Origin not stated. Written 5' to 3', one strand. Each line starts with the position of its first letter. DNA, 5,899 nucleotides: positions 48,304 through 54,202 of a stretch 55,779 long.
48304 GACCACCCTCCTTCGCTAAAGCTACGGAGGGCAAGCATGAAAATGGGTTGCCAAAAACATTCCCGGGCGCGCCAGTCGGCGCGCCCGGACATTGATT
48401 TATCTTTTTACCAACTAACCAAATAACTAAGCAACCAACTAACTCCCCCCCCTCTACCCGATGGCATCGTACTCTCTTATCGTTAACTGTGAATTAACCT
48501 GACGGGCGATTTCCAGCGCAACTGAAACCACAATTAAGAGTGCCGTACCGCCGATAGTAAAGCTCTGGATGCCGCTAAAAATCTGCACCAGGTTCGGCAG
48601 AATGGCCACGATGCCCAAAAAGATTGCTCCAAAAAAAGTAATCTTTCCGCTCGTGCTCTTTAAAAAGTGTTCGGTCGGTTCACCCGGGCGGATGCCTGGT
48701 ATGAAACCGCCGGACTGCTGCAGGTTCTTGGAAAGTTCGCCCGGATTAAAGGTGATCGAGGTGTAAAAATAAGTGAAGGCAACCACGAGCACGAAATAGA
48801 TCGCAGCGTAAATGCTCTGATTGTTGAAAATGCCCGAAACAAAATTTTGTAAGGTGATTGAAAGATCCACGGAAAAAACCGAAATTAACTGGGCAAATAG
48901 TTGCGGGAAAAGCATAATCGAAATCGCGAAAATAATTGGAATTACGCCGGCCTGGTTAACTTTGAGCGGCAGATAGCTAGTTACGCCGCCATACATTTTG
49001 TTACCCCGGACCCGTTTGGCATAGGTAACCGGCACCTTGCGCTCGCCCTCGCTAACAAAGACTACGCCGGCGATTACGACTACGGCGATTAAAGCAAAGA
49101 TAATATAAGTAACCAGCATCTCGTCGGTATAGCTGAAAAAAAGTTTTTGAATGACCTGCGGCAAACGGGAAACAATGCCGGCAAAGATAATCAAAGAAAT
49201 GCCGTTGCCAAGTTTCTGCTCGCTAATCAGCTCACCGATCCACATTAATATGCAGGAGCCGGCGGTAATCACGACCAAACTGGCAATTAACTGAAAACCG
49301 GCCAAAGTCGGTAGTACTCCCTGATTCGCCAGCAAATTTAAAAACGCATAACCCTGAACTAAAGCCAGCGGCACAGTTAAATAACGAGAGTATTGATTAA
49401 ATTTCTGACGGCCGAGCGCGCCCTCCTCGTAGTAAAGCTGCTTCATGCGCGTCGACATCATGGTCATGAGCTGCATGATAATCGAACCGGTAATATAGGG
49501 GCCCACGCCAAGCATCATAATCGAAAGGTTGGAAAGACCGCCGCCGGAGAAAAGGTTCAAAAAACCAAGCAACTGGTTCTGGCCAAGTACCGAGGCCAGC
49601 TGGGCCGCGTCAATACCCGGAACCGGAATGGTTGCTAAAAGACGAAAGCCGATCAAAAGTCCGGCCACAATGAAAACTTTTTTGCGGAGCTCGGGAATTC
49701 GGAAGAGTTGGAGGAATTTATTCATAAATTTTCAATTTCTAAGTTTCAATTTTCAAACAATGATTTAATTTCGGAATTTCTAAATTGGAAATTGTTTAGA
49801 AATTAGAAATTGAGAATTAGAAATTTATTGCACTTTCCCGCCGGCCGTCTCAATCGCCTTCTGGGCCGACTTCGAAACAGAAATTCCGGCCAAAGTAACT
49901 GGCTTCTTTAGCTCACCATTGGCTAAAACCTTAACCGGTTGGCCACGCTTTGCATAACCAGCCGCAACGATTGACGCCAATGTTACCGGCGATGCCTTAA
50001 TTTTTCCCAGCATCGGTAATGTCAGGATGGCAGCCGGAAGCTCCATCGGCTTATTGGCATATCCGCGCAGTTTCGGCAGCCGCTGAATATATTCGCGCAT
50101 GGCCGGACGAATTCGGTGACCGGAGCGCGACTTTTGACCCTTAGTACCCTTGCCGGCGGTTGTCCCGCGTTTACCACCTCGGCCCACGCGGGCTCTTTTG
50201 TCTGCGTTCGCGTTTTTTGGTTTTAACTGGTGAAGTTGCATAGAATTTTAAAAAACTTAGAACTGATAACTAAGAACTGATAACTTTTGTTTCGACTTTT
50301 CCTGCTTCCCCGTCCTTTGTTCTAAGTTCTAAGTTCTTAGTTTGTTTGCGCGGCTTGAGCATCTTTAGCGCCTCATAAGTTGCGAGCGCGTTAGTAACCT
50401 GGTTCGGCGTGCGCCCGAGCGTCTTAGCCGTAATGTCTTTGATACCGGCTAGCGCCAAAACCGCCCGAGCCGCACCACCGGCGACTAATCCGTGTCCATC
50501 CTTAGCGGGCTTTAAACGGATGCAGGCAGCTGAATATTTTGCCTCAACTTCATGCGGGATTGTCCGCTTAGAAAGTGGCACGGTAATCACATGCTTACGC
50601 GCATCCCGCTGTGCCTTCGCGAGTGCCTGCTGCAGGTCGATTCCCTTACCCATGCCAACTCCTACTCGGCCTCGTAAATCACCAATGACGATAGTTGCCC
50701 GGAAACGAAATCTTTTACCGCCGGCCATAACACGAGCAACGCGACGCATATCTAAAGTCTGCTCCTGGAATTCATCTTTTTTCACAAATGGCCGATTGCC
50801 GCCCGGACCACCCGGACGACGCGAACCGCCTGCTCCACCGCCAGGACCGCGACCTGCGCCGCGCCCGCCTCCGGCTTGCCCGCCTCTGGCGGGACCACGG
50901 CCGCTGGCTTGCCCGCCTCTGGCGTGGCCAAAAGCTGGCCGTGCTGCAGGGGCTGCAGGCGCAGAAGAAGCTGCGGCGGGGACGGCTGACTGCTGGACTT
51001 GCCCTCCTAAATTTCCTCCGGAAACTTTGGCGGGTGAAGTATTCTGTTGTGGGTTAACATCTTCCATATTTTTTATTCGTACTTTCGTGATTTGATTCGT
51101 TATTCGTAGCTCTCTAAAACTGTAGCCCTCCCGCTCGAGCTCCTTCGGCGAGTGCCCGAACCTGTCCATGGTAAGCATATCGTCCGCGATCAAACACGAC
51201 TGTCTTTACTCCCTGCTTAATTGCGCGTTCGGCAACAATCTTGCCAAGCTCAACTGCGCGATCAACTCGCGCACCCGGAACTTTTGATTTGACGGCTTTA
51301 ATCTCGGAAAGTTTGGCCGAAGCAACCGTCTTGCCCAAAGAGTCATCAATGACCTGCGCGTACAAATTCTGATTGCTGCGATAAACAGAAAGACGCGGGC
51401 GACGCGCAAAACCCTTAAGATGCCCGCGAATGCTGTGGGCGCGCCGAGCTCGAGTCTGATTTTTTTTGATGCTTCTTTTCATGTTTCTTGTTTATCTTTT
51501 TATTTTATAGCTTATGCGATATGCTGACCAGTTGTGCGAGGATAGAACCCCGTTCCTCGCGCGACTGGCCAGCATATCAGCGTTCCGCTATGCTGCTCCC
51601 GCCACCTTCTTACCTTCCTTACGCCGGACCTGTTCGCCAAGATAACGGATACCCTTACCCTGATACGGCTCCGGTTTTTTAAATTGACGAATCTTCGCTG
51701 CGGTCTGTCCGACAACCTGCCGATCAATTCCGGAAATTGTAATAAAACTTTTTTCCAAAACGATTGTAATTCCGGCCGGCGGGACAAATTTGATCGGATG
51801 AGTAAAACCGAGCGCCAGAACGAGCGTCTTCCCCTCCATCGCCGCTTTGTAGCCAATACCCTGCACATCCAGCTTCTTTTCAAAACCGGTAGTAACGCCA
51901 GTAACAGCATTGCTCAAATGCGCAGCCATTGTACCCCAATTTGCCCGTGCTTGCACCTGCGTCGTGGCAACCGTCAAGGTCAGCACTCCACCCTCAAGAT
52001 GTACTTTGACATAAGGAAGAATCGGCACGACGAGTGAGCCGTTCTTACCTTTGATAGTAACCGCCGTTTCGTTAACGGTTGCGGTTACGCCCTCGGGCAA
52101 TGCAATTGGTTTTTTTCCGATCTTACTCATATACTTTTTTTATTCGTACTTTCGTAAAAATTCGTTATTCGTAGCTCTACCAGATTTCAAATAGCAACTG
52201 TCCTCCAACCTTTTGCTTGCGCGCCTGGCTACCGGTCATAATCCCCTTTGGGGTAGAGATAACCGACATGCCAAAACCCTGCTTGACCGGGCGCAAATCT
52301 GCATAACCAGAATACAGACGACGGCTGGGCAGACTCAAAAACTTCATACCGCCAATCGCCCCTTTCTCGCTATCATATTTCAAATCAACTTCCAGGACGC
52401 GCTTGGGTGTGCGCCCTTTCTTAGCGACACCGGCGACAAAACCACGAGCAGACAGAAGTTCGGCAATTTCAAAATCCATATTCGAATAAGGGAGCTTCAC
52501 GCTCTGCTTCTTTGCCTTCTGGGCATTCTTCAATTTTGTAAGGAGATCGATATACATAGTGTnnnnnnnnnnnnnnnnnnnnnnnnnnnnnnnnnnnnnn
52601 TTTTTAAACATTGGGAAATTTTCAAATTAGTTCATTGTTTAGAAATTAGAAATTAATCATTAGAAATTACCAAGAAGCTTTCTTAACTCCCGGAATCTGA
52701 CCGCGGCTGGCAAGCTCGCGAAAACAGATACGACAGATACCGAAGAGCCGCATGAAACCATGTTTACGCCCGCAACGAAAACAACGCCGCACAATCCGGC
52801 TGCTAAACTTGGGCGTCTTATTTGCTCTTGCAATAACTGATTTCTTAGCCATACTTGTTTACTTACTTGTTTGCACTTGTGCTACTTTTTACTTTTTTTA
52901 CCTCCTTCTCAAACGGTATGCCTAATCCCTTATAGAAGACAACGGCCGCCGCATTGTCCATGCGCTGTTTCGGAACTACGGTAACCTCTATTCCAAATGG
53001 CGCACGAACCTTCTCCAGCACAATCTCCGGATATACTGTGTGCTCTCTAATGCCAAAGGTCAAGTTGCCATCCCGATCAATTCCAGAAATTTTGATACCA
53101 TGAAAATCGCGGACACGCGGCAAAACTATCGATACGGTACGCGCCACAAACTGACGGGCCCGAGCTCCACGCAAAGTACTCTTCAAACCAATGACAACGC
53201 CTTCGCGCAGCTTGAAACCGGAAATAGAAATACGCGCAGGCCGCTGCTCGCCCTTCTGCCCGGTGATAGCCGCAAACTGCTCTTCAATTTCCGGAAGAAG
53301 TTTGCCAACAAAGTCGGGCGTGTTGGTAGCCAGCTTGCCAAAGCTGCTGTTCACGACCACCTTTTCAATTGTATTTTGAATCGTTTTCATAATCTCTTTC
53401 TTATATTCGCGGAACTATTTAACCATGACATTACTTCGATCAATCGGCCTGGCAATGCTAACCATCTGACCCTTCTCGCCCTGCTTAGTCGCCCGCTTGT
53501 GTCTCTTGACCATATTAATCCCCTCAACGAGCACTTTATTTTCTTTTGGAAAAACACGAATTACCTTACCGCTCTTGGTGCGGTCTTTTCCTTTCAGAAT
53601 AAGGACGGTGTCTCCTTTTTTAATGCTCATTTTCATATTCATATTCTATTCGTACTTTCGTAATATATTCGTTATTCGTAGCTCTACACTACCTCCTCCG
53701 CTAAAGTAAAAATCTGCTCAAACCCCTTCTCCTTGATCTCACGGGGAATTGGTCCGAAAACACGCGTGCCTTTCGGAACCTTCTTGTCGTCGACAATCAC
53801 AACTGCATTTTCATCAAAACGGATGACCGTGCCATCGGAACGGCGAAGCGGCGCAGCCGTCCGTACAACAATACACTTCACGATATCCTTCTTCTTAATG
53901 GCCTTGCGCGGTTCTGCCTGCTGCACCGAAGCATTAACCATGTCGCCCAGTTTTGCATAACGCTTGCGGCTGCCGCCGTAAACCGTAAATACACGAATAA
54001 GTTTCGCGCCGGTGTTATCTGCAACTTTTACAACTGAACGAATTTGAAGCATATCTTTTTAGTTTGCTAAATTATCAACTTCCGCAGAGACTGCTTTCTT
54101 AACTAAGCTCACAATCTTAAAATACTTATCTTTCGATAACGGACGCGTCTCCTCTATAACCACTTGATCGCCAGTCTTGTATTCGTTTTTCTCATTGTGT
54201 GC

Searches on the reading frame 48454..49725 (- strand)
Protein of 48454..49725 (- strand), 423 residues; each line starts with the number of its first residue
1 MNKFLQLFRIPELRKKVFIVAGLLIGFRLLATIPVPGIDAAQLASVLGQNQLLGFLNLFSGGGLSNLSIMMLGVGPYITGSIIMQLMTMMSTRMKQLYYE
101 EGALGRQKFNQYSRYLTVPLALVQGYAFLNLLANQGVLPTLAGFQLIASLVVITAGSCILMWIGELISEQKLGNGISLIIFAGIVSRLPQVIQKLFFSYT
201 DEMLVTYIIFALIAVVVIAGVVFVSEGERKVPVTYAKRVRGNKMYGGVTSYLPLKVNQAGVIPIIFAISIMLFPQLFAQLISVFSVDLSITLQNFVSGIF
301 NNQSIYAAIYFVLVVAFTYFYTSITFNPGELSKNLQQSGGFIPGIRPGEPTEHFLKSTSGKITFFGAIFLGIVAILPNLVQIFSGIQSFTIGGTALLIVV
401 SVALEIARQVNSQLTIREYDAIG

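Call 13: search_protein_families(library=pfam, proteins=[window:48454-49725:-], max_evalue=0.00001)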
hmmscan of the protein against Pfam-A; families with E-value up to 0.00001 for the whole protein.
window:48454-49725:- (423 aa): 1 family
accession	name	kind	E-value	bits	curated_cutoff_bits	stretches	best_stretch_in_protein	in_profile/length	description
PF00344.25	SecY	-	3.7e-100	335.7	32.2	1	68-406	1-305/306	SecY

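Call 14: find_related_loci(query=window:48454-49725:-, collection=genome_contigs, flank=3000)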
Query window:48454-49725:- (423 aa) in genome_contigs; peptide patterns used: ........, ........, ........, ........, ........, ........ (x = any residue, [..] = any of these).
383 stretches matched a pattern; 227 encode a relative of the query (tblastn E <= 1e-3); the best 80 are kept; 80 distinct loci.
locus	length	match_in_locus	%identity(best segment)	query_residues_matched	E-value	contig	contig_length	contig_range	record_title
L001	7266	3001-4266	83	1-422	0e+0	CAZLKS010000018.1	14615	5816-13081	MAG TPA_asm: uncultured Candidatus Saccharibacteria bacterium isolate SRP278252_co2_270 genome assembly, contig: NODE_85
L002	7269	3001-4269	82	1-423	0e+0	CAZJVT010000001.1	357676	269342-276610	MAG TPA_asm: uncultured Candidatus Saccharibacteria bacterium isolate SRP292972_co3_103 genome assembly, contig: NODE_32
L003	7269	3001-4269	83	1-423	0e+0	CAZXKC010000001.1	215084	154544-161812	MAG TPA_asm: uncultured Candidatus Saccharibacteria bacterium isolate SRP292972_co3_31 genome assembly, contig: NODE_86_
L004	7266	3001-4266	66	1-422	0e+0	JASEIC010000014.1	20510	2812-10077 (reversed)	MAG: Patescibacteria group bacterium isolate Yes70-39 NODE_14_length_20510_cov_105.806013, whole genome shotgun sequence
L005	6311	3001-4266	65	1-422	0e+0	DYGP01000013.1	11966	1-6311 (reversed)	MAG TPA_asm: Candidatus Paceibacter sp. isolate BE2012_7_51_7 Afr_mines_BE2012_2322_length_11966_cov_2_786584, whole gen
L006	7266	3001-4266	65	1-422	0e+0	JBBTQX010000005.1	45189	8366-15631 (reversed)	MAG: Patescibacteria group bacterium isolate H41-bin082_1 H41_bin082_1_000000000005, whole genome shotgun sequence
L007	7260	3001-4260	66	1-422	0e+0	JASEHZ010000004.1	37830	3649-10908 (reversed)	MAG: Patescibacteria group bacterium isolate Yes70-36 NODE_344_length_37830_cov_17.971966, whole genome shotgun sequence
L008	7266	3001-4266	65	1-422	0e+0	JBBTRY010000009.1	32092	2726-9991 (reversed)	MAG: Patescibacteria group bacterium isolate H51-bin094_1 H51_bin094_1_000000000009, whole genome shotgun sequence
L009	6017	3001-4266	63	1-422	0e+0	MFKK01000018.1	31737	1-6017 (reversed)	MAG: Candidatus Jorgensenbacteria bacterium RIFCSPLOWO2_01_FULL_45_25b rifcsplowo2_01_scaffold_3179, whole genome shotgu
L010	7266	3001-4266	64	1-422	2e-180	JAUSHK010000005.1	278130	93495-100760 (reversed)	MAG: Candidatus Jorgensenbacteria bacterium isolate E14_metabat.bin.188 E14_k141_184544, whole genome shotgun sequence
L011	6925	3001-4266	63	1-422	2e-180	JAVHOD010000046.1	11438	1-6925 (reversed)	MAG: Candidatus Paceibacterota bacterium isolate WB02no9_41_8 NODE_5376_length_11438_cov_5.091804, whole genome shotgun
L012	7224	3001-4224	65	1-408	3e-180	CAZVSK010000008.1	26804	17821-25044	MAG TPA_asm: uncultured Candidatus Saccharibacteria bacterium isolate binchicken_co22_239 genome assembly, contig: NODE_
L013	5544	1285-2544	67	1-420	0e+0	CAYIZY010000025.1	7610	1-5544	MAG TPA_asm: uncultured Candidatus Saccharibacteria bacterium isolate ERP119705_co9_47 genome assembly, contig: NODE_145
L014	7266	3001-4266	63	1-422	2e-180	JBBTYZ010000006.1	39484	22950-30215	MAG: Patescibacteria group bacterium isolate H51-bin148_1 H51_bin148_1_000000000006, whole genome shotgun sequence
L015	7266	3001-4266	66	1-422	3e-180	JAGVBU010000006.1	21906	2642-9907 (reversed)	MAG: Candidatus Paceibacterota bacterium isolate DeMMO6_38 c_000000066104, whole genome shotgun sequence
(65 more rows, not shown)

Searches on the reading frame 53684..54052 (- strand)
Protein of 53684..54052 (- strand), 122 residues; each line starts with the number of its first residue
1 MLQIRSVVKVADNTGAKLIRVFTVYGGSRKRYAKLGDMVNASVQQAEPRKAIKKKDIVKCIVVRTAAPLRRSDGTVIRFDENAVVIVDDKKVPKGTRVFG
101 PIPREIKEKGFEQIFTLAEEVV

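Call 38: find_encoding_contigs(protein=window:53684-54052:-, flank=10000, max_places=3)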
Protein window:53684-54052:- (122 aa): 4 contigs read that carry it; 2 places shown.
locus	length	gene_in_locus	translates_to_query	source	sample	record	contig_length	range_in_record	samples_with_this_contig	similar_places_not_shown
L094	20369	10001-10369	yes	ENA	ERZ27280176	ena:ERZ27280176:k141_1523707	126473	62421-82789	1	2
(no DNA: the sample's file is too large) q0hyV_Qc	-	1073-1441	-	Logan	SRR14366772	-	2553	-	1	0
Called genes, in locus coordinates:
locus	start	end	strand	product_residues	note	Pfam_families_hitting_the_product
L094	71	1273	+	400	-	PF00009:GTP_EFTU, PF03144:GTP_EFTU_D2, PF03143:GTP_EFTU_D3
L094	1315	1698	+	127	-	PF00338:Ribosomal_S10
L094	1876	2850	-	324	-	-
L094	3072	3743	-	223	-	-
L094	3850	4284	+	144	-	-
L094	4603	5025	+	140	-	PF00297:Ribosomal_L3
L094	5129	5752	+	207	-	PF00573:Ribosomal_L4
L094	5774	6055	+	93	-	PF00276:Ribosomal_L23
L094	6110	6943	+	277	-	PF00181:Ribosomal_L2_N, PF03947:Ribosomal_L2_C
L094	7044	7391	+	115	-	PF00203:Ribosomal_S19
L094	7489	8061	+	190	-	PF00237:Ribosomal_L22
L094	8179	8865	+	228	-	PF07650:KH_2, PF00189:Ribosomal_S3_C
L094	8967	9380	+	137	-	PF00252:Ribosomal_L16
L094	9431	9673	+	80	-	PF00831:Ribosomal_L29 (weak)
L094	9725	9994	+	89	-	PF00366:Ribosomal_S17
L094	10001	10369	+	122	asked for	PF00238:Ribosomal_L14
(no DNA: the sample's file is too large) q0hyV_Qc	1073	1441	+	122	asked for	PF00238:Ribosomal_L14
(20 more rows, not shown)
